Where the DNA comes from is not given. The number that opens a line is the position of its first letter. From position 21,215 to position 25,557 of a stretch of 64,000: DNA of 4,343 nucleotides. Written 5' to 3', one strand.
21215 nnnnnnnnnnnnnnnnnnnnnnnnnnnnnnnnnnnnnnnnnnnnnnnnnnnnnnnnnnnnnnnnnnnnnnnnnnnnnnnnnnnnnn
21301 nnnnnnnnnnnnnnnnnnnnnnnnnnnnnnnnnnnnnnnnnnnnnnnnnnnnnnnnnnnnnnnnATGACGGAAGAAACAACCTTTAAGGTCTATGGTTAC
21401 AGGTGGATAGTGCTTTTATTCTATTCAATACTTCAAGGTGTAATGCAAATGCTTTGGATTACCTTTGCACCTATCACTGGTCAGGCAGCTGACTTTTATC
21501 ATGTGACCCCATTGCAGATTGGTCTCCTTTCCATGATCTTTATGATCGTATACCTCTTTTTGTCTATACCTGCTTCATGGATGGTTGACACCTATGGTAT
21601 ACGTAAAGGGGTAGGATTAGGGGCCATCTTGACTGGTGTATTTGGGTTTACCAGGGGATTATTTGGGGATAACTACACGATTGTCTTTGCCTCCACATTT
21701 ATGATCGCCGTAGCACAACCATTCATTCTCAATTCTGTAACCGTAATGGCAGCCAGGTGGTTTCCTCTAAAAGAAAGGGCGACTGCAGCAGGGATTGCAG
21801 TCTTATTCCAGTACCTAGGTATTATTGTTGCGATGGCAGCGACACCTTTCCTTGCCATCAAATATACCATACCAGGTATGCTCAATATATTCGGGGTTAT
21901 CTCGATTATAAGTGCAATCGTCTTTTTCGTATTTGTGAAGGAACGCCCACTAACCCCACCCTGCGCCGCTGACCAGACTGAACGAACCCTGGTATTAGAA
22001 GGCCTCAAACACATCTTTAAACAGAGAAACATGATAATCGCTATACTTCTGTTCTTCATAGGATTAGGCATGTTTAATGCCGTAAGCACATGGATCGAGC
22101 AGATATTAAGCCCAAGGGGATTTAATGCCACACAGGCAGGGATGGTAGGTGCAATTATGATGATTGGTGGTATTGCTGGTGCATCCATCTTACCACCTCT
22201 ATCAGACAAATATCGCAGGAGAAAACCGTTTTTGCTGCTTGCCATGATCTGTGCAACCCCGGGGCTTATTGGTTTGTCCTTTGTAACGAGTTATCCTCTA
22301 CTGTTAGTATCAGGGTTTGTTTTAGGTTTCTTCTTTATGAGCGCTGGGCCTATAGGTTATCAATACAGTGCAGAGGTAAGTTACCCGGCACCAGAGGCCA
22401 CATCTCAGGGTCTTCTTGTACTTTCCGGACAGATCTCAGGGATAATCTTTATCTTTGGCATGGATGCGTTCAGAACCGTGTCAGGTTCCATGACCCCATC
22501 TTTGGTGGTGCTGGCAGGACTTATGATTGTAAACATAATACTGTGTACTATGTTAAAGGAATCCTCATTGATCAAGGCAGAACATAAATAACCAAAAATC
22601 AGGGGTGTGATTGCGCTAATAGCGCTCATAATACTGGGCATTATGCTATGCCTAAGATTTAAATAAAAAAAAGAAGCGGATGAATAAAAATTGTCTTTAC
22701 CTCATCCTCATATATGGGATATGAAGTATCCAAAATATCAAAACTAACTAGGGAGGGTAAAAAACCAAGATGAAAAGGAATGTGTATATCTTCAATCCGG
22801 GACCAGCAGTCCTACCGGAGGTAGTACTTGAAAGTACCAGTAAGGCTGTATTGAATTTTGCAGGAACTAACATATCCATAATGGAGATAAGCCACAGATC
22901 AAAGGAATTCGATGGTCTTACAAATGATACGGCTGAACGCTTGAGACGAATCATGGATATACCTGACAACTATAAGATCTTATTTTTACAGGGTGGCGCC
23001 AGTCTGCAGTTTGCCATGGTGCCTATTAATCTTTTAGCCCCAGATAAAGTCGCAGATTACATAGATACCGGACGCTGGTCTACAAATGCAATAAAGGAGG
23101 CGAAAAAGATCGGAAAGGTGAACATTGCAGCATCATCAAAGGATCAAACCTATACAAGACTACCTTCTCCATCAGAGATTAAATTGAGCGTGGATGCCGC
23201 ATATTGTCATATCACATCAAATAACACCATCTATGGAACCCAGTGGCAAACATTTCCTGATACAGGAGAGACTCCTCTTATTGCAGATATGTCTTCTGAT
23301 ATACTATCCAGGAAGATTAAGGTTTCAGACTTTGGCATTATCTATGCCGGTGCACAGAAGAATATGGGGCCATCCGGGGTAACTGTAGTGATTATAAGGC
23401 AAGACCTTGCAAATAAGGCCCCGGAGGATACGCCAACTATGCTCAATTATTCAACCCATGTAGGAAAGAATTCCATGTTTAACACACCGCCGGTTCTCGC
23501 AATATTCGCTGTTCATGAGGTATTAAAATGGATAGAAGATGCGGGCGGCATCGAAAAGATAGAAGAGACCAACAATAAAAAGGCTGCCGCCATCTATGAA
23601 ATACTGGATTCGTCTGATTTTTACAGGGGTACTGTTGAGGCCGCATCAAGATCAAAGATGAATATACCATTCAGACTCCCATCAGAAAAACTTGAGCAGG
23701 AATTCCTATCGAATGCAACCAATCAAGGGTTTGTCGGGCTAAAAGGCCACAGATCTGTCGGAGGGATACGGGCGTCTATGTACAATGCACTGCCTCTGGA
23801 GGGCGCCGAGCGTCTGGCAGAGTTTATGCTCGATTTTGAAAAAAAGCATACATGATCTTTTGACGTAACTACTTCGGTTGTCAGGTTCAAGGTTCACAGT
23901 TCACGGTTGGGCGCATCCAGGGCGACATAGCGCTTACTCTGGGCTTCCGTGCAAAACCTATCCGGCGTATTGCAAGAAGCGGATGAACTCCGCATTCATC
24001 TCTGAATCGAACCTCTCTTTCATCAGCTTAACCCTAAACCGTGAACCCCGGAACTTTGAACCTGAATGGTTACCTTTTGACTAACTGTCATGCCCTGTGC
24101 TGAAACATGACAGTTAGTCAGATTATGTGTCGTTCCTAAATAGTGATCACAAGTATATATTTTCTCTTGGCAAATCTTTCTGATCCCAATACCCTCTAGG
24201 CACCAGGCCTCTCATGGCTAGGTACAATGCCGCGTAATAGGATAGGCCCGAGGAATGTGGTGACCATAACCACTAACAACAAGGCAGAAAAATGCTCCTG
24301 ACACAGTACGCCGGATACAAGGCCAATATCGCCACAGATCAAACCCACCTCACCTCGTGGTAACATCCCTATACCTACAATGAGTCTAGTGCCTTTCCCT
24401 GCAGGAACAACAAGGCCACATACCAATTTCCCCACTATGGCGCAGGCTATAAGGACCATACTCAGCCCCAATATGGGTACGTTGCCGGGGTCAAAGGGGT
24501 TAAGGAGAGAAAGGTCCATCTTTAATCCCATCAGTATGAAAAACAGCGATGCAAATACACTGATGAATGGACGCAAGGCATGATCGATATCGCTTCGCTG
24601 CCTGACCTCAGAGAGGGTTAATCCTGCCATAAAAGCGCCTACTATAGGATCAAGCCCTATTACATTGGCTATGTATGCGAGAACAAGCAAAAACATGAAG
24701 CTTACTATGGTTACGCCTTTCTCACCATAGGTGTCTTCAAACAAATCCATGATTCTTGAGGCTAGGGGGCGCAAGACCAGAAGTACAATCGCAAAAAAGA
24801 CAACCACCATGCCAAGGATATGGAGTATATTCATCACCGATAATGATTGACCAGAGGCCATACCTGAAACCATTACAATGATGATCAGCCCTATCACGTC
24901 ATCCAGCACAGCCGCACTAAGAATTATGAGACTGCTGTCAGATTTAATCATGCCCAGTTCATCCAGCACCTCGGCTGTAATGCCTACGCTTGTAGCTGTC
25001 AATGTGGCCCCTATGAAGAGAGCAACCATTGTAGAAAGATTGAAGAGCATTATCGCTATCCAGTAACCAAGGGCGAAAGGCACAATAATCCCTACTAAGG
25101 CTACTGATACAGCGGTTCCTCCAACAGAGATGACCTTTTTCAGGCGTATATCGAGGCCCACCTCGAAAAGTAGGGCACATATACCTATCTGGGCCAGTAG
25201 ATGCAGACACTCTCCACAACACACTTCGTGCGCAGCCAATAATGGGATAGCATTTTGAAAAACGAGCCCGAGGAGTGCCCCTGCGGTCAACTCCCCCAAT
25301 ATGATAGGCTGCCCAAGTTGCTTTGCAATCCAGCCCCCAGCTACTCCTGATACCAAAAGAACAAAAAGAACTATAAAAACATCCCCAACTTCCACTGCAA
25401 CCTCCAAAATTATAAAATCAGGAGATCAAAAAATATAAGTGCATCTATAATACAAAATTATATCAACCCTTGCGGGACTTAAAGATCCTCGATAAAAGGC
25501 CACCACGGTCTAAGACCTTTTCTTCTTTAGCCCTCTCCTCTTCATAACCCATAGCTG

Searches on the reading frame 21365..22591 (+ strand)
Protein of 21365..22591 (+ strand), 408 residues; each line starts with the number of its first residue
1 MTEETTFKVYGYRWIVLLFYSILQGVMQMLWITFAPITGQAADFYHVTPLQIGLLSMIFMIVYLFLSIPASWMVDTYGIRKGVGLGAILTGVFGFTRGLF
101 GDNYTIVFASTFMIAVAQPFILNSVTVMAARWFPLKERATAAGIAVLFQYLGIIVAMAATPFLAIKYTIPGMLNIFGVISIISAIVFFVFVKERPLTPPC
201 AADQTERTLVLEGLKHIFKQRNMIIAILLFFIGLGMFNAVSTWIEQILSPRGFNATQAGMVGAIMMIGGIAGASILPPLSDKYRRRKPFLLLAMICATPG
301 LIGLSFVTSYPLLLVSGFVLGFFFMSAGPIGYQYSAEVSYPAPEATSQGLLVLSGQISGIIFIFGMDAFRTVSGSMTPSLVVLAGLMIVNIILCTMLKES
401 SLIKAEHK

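Call 42: search_protein_families(library=pfam, proteins=[window:21365-22591:+], max_evalue=0.000001)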
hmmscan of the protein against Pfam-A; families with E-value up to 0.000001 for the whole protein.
window:21365-22591:+ (408 aa): 4 families
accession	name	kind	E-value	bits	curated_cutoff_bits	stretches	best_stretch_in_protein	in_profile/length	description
PF07690.21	MFS_1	-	1.4e-42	146.3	33.4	1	22-362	3-346/347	Major Facilitator Superfamily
PF12832.13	MFS_1_like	-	1.8e-08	34.3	25.2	1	244-400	22-182/373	MFS_1 like family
PF00083.30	Sugar_tr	-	6.2e-08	32.4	22.3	0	54-193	291-439/452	Sugar (and other) transporter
PF13347.12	MFS_2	-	6.7e-08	31.9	27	1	136-329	130-333/427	MFS/sugar transport protein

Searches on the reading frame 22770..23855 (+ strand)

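Call 42: search_protein_families(library=pfam, proteins=[window:22770-23855:+], max_evalue=0.000001)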
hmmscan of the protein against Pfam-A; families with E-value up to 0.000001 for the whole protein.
window:22770-23855:+ (361 aa): 1 family
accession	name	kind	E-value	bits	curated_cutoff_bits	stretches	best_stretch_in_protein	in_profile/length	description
PF00266.25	Aminotran_5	-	2.2e-45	155.7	21.5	1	5-349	1-371/371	Aminotransferase class-V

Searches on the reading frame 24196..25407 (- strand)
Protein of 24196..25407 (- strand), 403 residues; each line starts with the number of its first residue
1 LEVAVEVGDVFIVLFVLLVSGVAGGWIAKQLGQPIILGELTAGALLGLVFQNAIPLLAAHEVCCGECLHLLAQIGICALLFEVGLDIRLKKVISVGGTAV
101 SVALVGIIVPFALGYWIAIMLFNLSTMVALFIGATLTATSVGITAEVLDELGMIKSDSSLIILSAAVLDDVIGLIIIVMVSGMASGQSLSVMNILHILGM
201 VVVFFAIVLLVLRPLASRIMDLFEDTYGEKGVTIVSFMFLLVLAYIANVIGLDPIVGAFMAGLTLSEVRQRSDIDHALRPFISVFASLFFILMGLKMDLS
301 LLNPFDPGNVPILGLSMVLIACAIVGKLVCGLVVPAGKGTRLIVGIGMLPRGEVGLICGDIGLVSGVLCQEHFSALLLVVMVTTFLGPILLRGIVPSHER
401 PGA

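Call 42: search_protein_families(library=pfam, proteins=[window:24196-25407:-], max_evalue=0.000001)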
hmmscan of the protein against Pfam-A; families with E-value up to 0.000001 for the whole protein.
window:24196-25407:- (403 aa): 1 family
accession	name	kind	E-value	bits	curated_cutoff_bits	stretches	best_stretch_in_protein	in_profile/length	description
PF00999.27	Na_H_Exchanger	-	6.4e-59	200.1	26.2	1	24-391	7-369/375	Sodium/hydrogen exchanger, transmembrane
